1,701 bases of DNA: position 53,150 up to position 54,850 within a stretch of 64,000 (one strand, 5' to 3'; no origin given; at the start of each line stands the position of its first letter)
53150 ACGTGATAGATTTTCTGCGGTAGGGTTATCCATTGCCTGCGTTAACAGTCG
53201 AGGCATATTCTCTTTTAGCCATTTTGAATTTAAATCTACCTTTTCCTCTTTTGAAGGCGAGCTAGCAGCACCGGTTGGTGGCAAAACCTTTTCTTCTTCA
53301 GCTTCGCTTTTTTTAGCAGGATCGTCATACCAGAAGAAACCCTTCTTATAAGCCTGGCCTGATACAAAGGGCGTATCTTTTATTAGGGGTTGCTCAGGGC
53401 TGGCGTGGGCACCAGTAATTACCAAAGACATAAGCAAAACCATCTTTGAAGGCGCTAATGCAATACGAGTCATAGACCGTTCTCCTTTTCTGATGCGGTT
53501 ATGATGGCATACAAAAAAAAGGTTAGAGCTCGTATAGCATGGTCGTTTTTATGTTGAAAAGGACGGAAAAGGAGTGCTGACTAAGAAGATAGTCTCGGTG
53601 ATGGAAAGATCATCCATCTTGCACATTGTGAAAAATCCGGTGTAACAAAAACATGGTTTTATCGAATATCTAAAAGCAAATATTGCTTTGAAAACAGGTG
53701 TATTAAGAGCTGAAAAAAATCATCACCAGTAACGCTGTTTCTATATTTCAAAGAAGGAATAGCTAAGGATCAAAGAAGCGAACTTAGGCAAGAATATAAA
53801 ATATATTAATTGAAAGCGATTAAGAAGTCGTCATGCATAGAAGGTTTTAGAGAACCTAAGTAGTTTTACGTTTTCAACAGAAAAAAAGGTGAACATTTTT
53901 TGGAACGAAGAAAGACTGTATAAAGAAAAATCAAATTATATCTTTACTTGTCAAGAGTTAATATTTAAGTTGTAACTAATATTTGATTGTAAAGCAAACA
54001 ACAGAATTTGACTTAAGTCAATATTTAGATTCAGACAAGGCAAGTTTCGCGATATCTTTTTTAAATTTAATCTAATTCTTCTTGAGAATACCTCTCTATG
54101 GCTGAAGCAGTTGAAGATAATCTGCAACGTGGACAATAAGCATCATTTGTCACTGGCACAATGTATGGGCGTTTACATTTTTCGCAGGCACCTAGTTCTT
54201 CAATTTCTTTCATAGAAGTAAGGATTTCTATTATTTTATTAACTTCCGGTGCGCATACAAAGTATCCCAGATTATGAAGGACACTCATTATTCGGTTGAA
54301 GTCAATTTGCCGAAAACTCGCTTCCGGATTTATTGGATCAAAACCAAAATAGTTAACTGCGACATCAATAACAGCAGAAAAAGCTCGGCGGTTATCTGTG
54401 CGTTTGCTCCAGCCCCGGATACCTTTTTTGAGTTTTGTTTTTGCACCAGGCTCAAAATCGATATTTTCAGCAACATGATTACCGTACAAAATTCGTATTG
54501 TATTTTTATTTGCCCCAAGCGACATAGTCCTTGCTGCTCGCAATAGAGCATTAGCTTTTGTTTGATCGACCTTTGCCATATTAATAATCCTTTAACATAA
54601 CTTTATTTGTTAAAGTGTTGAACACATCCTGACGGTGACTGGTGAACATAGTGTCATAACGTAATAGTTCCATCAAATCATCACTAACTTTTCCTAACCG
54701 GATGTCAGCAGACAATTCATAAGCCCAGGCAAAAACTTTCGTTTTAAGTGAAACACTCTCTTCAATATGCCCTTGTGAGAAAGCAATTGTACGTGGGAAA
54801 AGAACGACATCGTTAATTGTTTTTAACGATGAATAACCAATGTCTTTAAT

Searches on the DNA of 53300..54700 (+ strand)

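Call 3: search_dna_similar(query=window:53300-54700:+, collection=plasmids, mode=near, max_rows=25)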
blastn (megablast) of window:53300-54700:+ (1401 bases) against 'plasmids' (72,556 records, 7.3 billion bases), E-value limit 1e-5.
Records with a match: 960; places in all: 967; records where one place covers at least 80% of the query: 957.
Best place of each record, by identity: >=99% 527; 95-99% 433.
By first word of the organism name: Escherichia 321; Enterobacter 260; Salmonella 254; Klebsiella 58; Citrobacter 33; Leclercia 10; Raoultella 8; Serratia 7; Shigella 2; Kluyvera 2; and 4 more.
By predicted mobility (MOB-suite, as given by PLSDB): conjugative 960.
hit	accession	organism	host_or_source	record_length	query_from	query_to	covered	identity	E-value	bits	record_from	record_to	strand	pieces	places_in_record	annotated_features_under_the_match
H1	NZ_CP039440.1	Salmonella enterica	chicken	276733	1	1401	100%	100.0%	0e+0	2607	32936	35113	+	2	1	IS1 family transposase | hypothetical protein (x2) | thioredoxin family protein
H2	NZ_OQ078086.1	Escherichia coli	-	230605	1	1401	100%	100.0%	0e+0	2602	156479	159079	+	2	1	IS5-like element ISKpn26 family transposase | hypothetical protein (x2) | thioredoxin family protein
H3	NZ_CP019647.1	Salmonella enterica subsp. enterica serovar Typhimurium ...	Sus scrofa domesticus,pooled feces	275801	1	1401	100%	100.0%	0e+0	2588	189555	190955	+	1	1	hypothetical protein (x2) | thioredoxin family protein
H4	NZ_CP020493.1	Salmonella enterica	chicken skin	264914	1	1401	100%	100.0%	0e+0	2588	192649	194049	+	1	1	hypothetical protein (x2) | thioredoxin family protein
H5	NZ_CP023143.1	Escherichia coli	food,raw milk cheese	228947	1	1401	100%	100.0%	0e+0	2588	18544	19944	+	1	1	hypothetical protein (x2) | thioredoxin family protein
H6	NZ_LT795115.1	Salmonella enterica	-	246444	1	1401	100%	100.0%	0e+0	2588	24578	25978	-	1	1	hypothetical protein (x2) | thioredoxin family protein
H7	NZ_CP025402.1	Escherichia coli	Homo sapiens,Respiratory secretions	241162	1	1401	100%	100.0%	0e+0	2588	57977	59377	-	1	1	hypothetical protein (x2) | thioredoxin family protein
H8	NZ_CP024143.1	Escherichia coli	single cell,clinical patient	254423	1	1401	100%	100.0%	0e+0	2588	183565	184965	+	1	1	hypothetical protein (x2) | thioredoxin family protein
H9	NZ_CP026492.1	Escherichia coli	Homo sapiens,faecal sample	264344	1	1401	100%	100.0%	0e+0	2588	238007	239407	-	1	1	hypothetical protein (x2) | thioredoxin family protein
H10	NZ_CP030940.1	Escherichia coli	Giant panda,fece sample,feces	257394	1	1401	100%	100.0%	0e+0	2588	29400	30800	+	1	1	hypothetical protein (x2) | thioredoxin family protein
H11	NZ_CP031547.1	Escherichia coli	pig,cell culture,feces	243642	1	1401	100%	100.0%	0e+0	2588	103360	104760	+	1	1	hypothetical protein (x2) | thioredoxin family protein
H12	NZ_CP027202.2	Escherichia coli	Culture,Sewage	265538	1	1401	100%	100.0%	0e+0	2588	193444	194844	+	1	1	hypothetical protein (x2) | thioredoxin family protein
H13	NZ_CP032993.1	Escherichia coli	cell culture,Jin River water W5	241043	1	1401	100%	100.0%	0e+0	2588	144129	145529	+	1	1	hypothetical protein (x2) | thioredoxin family protein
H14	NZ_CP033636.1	Escherichia coli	cell culture,chicken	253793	1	1401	100%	100.0%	0e+0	2588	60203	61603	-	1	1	hypothetical protein (x2) | thioredoxin family protein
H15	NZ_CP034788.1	Escherichia coli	cell culture,chicken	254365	1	1401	100%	100.0%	0e+0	2588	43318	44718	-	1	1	hypothetical protein (x2) | thioredoxin family protein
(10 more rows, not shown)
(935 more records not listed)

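Call 5: get_annotated_region(hit=H3, flank=6000)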
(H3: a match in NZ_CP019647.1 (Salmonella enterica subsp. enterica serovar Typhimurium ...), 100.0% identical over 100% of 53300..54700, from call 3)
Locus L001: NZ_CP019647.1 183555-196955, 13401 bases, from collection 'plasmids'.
description: Salmonella enterica subsp. enterica serovar Typhimurium var. monophasic 4,5,12:i:- strain TW-Stm6 plasmid pSTM6-275, complete sequence
organism: Salmonella enterica subsp. enterica serovar Typhimurium var. monophasic 4,5,12:i:- (NCBI taxid 1331664)
taxonomy: Bacteria; Pseudomonadota; Gammaproteobacteria; Enterobacterales; Enterobacteriaceae; Salmonella; Salmonella enterica; Salmonella enterica subsp. enterica serovar Typhimurium var. monophasic 4,5,12:i:-
host: -; source: Sus scrofa domesticus,pooled feces; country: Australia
typing (MOB-suite, as given by PLSDB): conjugative; replicon IncHI2A,IncN,rep_cluster_1088; relaxase MOBH; mating-pair formation MPF_F
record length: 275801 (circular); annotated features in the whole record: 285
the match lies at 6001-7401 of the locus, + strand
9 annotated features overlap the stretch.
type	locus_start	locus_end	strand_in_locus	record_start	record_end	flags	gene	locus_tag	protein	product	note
CDS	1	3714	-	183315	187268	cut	-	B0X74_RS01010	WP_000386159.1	conjugal transfer protein TraG N-terminal domain-containing protein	-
CDS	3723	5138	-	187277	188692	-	trhH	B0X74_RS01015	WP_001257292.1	IncHI-type conjugal transfer protein TrhH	-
CDS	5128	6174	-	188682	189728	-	-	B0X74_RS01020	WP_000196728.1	thioredoxin family protein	-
CDS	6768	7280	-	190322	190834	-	-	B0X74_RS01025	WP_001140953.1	hypothetical protein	-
CDS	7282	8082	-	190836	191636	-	-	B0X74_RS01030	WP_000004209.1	hypothetical protein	-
CDS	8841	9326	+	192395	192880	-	mobI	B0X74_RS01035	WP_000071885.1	conjugative transfer protein MobI(A/C)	-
CDS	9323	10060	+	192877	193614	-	-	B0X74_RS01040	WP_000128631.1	hypothetical protein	-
CDS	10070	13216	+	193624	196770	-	mobH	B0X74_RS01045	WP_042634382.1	MobH family relaxase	-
CDS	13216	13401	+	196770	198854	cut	traD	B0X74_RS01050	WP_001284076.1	conjugative transfer system coupling protein TraD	GO:0015074 - DNA integration [Evidence IEA]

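Call 22: search_dna_similar(query=window:53474-54066:+, collection=plasmids, mode=distant, max_rows=60, rows=spread)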
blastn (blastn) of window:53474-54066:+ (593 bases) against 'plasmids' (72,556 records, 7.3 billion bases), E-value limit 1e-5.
Records with a match: 960; places in all: 966; records where one place covers at least 80% of the query: 956.
Best place of each record, by identity: >=99% 508; 95-99% 451; 80-90% 1.
By first word of the organism name: Escherichia 321; Enterobacter 260; Salmonella 254; Klebsiella 58; Citrobacter 33; Leclercia 10; Raoultella 8; Serratia 7; Shigella 2; Kluyvera 2; and 4 more.
By predicted mobility (MOB-suite, as given by PLSDB): conjugative 960.
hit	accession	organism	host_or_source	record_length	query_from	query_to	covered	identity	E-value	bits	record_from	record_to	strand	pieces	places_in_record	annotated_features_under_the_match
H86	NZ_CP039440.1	Salmonella enterica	chicken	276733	1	593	100%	100.0%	0e+0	1089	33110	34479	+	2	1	IS1 family transposase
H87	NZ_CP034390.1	Escherichia coli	Homo sapiens,Pure culture one microbial ...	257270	1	593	100%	100.0%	0e+0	1070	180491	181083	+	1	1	none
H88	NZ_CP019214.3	Escherichia coli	Culture,Sewage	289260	1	593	100%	100.0%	0e+0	1070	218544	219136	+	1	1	none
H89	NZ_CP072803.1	Escherichia coli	Homo sapiens,Urine sample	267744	1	593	100%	100.0%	0e+0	1070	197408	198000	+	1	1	none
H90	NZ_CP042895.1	Escherichia coli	food,raw milk cheese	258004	1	593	100%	100.0%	0e+0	1070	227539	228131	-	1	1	none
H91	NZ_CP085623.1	Escherichia coli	Homo sapiens,urine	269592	1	593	100%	100.0%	0e+0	1070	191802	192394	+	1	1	none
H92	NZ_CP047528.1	Salmonella enterica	feces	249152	1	593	100%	100.0%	0e+0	1070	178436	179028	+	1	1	none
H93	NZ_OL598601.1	Salmonella sp.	-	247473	1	593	100%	100.0%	0e+0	1070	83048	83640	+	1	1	none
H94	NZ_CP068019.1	Salmonella enterica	Homo sapiens,whole organism,Stool from ...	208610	1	593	100%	100.0%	0e+0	1070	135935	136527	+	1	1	none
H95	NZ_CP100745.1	Salmonella enterica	Homo sapiens,stool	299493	1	593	100%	100.0%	0e+0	1070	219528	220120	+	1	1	none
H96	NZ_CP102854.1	Escherichia coli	Gallus gallus (chicken),mixed ...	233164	1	593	100%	100.0%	0e+0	1070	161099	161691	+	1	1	none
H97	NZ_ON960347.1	Salmonella sp.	-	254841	1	593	100%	100.0%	0e+0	1070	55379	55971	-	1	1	none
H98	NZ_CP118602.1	Escherichia coli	Homo sapiens,urine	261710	1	593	100%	100.0%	0e+0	1070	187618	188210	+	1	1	none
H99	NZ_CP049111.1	Escherichia coli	-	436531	1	593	100%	100.0%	0e+0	1070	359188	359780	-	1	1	none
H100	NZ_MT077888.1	Escherichia coli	-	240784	1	593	100%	100.0%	0e+0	1070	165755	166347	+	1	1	none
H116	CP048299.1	Salmonella enterica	food,ground turkey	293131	1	593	100%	99.3%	0e+0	1052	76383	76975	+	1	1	none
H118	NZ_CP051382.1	Salmonella enterica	turkey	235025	1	593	100%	98.0%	0e+0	1009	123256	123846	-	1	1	none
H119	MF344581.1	Enterobacter cloacae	-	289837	1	593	100%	97.8%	0e+0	1004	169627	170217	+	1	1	none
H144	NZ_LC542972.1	Escherichia coli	Homo sapiens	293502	1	593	100%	97.6%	0e+0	996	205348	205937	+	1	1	none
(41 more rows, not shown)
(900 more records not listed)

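Call 23: get_annotated_region(hit=H119, flank=2500)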
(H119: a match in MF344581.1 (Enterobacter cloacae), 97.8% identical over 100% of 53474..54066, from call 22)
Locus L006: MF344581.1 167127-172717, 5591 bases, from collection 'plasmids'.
description: Enterobacter cloacae strain 13E573 plasmid p13E573-HI2, complete sequence
organism: Enterobacter cloacae (NCBI taxid 550)
taxonomy: Bacteria; Pseudomonadota; Gammaproteobacteria; Enterobacterales; Enterobacteriaceae; Enterobacter; Enterobacter cloacae
host: -; source: -; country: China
typing (MOB-suite, as given by PLSDB): conjugative; replicon IncHI2A,rep_cluster_1088; relaxase MOBH; mating-pair formation MPF_F
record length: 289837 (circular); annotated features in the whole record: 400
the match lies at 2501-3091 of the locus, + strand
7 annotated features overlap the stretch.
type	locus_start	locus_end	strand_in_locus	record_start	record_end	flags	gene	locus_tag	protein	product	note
CDS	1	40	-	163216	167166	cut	-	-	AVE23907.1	IncF plasmid conjugative transfer protein TraG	-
CDS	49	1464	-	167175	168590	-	-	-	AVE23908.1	IncF plasmid conjugative transfer pilus assembly protein TraH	-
CDS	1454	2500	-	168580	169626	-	-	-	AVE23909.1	IncF plasmid conjugative transfer pilus assembly protein TraF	-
CDS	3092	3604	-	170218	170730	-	-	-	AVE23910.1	hypothetical protein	-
CDS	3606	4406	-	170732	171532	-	-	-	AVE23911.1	hypothetical protein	-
CDS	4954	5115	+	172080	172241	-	-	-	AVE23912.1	hypothetical protein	-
CDS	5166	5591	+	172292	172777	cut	-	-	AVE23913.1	hypothetical protein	-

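Call 24: get_annotated_region(hit=H118, flank=2500)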
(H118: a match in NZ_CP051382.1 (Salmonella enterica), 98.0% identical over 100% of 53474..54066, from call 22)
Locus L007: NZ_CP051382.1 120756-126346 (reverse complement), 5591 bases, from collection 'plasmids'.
description: Salmonella enterica subsp. enterica serovar Heidelberg strain CVM 24359 plasmid p24359-1, complete sequence
organism: Salmonella enterica (NCBI taxid 611)
taxonomy: Bacteria; Pseudomonadota; Gammaproteobacteria; Enterobacterales; Enterobacteriaceae; Salmonella; Salmonella enterica
host: -; source: turkey; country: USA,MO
typing (MOB-suite, as given by PLSDB): conjugative; replicon IncHI2A,rep_cluster_1088; relaxase MOBH; mating-pair formation MPF_F
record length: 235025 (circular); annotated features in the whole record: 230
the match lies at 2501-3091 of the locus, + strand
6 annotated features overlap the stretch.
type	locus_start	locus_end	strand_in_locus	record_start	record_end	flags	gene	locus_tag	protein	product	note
CDS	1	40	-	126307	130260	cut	-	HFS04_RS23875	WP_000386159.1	conjugal transfer protein TraG N-terminal domain-containing protein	-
CDS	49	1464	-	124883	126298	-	trhH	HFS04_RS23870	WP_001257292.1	IncHI-type conjugal transfer protein TrhH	-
CDS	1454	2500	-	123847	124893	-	-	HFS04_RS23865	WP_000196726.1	thioredoxin family protein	-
CDS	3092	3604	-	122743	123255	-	-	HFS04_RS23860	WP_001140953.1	hypothetical protein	-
CDS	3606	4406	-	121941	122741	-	-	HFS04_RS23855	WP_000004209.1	hypothetical protein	-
CDS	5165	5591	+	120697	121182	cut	mobI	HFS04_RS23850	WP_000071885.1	conjugative transfer protein MobI(A/C)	-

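Call 25: get_annotated_region(hit=H144, flank=2500)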
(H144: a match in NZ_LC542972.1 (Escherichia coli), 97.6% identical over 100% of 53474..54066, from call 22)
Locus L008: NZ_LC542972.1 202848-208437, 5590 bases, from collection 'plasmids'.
description: Escherichia coli strain IOMTU792 plasmid pIOMTU792, complete sequence
organism: Escherichia coli (NCBI taxid 562)
taxonomy: Bacteria; Pseudomonadota; Gammaproteobacteria; Enterobacterales; Enterobacteriaceae; Escherichia; Escherichia coli
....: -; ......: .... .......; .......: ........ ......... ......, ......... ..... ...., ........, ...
typing (MOB-suite, as given by PLSDB): conjugative; replicon IncHI2A,rep_cluster_1088,rep_cluster_1254; relaxase MOBH; mating-pair formation MPF_F
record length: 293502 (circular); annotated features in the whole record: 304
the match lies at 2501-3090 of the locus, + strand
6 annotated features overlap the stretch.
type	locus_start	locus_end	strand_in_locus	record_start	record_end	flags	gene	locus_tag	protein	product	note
CDS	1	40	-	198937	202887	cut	-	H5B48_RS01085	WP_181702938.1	conjugal transfer protein TraG N-terminal domain-containing protein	-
CDS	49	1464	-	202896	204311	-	trhH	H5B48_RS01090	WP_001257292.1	IncHI-type conjugal transfer protein TrhH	-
CDS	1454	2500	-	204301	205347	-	-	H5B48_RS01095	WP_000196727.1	thioredoxin family protein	-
CDS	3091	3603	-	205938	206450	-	-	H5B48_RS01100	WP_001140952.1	hypothetical protein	-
CDS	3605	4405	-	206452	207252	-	-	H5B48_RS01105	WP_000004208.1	hypothetical protein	-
CDS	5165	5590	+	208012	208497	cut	mobI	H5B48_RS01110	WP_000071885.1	conjugative transfer protein MobI(A/C)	-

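Call 26: get_annotated_region(hit=H116, flank=2500)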
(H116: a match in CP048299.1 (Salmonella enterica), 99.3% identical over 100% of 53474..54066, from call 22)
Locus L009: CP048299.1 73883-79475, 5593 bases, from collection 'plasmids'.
description: Salmonella enterica subsp. enterica serovar Schwarzengrund strain WAPHL_SAL-A00527 plasmid pN1566-2, complete sequence
organism: Salmonella enterica (NCBI taxid 340190)
taxonomy: Bacteria; Pseudomonadota; Gammaproteobacteria; Enterobacterales; Enterobacteriaceae; Salmonella; Salmonella enterica
host: -; source: food,ground turkey; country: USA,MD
typing (MOB-suite, as given by PLSDB): conjugative; replicon IncHI2A,rep_cluster_1088; relaxase MOBH; mating-pair formation MPF_F
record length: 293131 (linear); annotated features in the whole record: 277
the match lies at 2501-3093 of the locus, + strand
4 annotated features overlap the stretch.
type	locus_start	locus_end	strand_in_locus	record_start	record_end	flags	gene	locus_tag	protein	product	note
CDS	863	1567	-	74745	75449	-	-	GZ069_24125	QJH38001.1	IS6-like element IS26 family transposase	-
CDS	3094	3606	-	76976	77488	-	-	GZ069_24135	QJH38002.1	hypothetical protein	-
CDS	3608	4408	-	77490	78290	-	-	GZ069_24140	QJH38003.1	trhR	-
CDS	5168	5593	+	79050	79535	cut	-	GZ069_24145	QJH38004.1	plasmid transfer protein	-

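Call 27: get_annotated_region(hit=H86, flank=1000)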
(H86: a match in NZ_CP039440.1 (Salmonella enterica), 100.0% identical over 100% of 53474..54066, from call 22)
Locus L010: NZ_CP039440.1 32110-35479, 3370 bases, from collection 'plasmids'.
description: Salmonella enterica subsp. enterica serovar Kentucky strain VNSEC013 plasmid pCFSAN086836, complete sequence
organism: Salmonella enterica (NCBI taxid 192955)
taxonomy: Bacteria; Pseudomonadota; Gammaproteobacteria; Enterobacterales; Enterobacteriaceae; Salmonella; Salmonella enterica
host: -; source: chicken; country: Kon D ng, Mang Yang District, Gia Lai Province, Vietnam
typing (MOB-suite, as given by PLSDB): conjugative; replicon IncHI2A,IncN,rep_cluster_1088; relaxase MOBH; mating-pair formation MPF_F
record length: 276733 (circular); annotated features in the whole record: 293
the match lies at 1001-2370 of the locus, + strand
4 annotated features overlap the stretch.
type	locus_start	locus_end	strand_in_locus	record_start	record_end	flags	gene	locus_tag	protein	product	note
CDS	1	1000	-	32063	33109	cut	-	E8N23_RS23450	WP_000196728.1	thioredoxin family protein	-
CDS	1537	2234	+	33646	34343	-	-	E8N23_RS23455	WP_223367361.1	IS1 family transposase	-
CDS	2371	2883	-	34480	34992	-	-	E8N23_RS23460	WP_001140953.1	hypothetical protein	-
CDS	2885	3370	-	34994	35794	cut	-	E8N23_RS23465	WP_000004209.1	hypothetical protein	-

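Call 45: search_rna_families(source=window, start=53350, end=54200, threshold=evalue, max_evalue=1)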
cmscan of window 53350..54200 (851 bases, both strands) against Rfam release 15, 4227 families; matches with E-value up to 1: 0.
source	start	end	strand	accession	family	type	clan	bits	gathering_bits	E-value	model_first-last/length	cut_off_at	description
